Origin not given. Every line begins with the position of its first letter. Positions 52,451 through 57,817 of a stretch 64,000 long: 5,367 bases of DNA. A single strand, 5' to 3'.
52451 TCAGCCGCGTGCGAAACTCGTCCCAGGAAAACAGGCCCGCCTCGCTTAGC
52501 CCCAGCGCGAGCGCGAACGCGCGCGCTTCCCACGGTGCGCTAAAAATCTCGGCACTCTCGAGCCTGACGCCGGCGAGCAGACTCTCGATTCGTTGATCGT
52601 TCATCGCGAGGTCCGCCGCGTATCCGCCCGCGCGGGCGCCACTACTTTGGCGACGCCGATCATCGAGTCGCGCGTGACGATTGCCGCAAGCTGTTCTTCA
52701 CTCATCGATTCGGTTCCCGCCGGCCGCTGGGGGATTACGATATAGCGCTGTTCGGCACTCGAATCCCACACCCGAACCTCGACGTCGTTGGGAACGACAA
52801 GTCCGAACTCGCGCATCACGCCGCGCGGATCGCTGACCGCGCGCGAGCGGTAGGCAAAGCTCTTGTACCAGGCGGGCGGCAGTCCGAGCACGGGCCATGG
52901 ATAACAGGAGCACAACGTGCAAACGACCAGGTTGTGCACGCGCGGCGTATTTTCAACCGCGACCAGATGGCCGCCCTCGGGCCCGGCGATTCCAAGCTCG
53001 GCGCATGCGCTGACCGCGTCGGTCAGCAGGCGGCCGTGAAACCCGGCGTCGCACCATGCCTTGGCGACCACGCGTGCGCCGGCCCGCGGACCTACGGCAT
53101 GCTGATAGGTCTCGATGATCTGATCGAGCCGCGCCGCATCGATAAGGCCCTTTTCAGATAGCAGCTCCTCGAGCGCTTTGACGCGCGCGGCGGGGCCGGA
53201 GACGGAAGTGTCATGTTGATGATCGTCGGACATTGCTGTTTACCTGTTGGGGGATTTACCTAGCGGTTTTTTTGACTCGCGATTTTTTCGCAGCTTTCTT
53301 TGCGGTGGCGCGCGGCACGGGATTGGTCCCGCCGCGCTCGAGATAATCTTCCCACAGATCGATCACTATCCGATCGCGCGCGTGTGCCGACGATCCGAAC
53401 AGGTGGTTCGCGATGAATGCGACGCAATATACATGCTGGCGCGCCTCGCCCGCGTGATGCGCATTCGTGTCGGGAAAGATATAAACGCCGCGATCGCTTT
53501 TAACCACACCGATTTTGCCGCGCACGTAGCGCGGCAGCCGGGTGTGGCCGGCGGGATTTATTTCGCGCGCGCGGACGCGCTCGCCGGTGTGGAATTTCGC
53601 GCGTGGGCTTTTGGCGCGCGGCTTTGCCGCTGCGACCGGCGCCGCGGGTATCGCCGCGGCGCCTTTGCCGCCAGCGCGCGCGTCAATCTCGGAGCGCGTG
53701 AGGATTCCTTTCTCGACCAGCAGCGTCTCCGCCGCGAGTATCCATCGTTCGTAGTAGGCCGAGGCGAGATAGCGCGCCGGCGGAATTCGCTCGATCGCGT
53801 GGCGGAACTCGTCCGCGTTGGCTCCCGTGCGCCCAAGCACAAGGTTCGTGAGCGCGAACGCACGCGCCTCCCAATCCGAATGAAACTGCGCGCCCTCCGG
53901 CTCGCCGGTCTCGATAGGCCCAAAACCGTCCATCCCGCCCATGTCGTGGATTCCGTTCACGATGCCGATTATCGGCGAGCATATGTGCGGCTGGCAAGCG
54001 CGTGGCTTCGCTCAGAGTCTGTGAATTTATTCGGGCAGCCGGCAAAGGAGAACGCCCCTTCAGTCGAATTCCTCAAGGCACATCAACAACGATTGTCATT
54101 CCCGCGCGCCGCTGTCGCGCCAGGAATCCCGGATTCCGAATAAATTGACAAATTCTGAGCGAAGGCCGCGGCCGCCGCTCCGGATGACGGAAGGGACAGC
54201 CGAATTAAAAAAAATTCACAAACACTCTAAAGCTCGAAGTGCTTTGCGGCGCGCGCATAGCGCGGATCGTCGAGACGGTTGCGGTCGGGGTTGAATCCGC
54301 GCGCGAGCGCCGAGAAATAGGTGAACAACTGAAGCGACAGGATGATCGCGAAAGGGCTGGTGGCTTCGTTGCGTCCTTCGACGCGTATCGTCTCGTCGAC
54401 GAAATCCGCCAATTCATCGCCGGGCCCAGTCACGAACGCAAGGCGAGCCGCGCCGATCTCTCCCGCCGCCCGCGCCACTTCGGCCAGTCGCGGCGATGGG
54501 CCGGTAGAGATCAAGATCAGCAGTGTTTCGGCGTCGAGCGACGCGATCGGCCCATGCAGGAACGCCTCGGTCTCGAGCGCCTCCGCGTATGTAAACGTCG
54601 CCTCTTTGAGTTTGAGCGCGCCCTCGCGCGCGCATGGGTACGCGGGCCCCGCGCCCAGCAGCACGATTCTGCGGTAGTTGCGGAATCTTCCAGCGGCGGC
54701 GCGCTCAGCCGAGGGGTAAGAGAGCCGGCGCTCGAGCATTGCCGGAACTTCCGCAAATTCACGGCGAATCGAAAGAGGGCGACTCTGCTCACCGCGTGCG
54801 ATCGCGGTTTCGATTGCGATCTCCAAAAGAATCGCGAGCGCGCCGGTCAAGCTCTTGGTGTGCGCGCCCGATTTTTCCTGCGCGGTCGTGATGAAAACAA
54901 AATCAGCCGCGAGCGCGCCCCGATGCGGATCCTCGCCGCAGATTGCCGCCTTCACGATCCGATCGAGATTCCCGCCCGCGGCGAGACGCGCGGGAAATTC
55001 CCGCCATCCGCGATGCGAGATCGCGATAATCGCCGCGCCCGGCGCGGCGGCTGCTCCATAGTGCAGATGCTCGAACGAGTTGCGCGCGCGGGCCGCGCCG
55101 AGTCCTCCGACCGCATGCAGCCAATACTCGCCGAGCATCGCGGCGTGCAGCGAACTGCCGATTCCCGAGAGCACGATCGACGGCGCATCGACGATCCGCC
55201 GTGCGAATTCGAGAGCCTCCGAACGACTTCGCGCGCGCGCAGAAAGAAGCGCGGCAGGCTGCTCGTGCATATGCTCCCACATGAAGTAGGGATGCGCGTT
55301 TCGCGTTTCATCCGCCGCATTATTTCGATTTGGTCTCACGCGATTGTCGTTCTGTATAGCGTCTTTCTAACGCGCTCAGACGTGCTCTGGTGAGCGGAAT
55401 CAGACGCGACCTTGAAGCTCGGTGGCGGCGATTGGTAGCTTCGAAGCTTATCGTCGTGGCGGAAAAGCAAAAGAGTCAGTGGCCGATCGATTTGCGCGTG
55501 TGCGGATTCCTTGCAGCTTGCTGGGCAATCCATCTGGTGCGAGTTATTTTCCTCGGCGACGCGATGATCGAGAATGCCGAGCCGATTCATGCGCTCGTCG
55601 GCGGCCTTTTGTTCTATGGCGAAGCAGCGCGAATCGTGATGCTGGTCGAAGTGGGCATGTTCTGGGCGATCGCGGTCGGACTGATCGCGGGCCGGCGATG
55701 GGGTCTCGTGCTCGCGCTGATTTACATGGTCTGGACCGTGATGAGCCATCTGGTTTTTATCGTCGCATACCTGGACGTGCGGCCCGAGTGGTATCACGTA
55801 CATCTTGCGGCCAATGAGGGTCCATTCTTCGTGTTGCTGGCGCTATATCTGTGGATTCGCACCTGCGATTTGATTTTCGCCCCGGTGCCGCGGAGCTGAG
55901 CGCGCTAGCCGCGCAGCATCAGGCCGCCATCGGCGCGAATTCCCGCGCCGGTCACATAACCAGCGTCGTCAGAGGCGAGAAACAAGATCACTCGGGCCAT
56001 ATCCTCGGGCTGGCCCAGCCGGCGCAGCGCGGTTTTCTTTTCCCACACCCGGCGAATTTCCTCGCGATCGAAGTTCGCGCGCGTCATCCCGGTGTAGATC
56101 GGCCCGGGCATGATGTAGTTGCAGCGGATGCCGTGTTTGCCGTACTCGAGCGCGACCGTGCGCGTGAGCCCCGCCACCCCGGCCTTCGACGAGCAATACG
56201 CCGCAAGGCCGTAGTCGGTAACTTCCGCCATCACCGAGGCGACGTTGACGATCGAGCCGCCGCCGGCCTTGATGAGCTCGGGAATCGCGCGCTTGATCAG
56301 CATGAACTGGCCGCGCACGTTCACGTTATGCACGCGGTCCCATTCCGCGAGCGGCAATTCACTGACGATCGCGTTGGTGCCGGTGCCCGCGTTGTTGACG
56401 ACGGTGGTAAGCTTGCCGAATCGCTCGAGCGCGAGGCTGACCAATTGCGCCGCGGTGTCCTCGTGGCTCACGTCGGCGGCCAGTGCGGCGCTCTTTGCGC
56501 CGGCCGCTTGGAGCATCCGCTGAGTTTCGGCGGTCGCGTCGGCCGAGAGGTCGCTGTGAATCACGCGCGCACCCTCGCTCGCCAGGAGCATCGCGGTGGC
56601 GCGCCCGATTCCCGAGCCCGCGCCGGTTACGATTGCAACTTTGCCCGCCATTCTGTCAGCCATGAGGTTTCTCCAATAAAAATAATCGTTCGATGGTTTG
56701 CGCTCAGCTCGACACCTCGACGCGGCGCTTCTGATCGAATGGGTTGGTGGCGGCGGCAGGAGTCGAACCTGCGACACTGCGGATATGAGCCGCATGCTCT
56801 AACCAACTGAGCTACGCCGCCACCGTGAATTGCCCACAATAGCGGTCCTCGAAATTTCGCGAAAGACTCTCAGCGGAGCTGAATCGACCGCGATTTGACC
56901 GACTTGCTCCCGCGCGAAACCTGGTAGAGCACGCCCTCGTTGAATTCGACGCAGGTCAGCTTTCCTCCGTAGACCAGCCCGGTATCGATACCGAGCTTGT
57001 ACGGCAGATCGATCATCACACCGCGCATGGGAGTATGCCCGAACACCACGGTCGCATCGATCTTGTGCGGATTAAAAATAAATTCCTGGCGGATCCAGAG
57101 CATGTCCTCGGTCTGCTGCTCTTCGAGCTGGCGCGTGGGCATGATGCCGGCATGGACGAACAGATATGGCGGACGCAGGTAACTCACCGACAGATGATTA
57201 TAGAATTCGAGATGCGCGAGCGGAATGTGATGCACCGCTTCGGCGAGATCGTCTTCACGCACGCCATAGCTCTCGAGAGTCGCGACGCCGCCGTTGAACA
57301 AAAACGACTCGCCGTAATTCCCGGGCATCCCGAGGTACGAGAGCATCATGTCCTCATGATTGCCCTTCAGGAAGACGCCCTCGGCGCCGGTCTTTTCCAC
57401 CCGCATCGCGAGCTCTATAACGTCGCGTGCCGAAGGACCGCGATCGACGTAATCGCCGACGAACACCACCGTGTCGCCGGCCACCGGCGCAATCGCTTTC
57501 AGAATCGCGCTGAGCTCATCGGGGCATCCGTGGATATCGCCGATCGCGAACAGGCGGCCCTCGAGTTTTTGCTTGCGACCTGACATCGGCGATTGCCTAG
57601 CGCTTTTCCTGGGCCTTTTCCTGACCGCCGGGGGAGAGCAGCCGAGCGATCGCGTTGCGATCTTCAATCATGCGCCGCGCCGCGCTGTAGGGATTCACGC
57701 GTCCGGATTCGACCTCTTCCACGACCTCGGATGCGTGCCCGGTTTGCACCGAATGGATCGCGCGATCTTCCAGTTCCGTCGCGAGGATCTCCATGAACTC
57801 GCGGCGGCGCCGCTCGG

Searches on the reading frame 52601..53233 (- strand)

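Call 50: search_protein_families(library=pfam, proteins=[window:52601-53233:-], max_evalue=0.0001)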
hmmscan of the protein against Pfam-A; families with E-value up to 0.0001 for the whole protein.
window:52601-53233:- (210 aa): 1 family
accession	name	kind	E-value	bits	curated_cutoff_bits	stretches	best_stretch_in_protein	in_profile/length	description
PF02979.21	NHase_alpha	-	1.7e-87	292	27.2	1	15-195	4-184/184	Nitrile hydratase, alpha chain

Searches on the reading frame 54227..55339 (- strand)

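Call 50: search_protein_families(library=pfam, proteins=[window:54227-55339:-], max_evalue=0.0001)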
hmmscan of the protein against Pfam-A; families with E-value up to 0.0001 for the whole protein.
window:54227-55339:- (370 aa): 1 family
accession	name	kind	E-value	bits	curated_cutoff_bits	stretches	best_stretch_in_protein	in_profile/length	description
PF01380.27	SIS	-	3.6e-21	75.8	25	1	220-341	3-125/131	SIS domain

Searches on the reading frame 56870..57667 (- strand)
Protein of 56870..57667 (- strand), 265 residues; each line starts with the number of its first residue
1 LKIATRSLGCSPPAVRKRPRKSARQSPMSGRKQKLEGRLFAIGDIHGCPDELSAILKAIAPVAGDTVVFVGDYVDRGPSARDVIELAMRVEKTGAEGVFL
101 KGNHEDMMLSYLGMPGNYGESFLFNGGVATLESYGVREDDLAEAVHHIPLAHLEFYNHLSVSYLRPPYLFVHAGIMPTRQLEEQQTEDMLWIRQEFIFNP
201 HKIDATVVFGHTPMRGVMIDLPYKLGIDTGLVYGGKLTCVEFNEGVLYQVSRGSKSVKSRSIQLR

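Call 50: search_protein_families(library=pfam, proteins=[window:56870-57667:-], max_evalue=0.0001)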
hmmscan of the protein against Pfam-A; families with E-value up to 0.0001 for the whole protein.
window:56870-57667:- (265 aa): 1 family
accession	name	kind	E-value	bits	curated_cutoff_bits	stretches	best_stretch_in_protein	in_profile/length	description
PF00149.33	Metallophos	-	1.2e-18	68.7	21.5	1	38-216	2-161/191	Calcineurin-like phosphoesterase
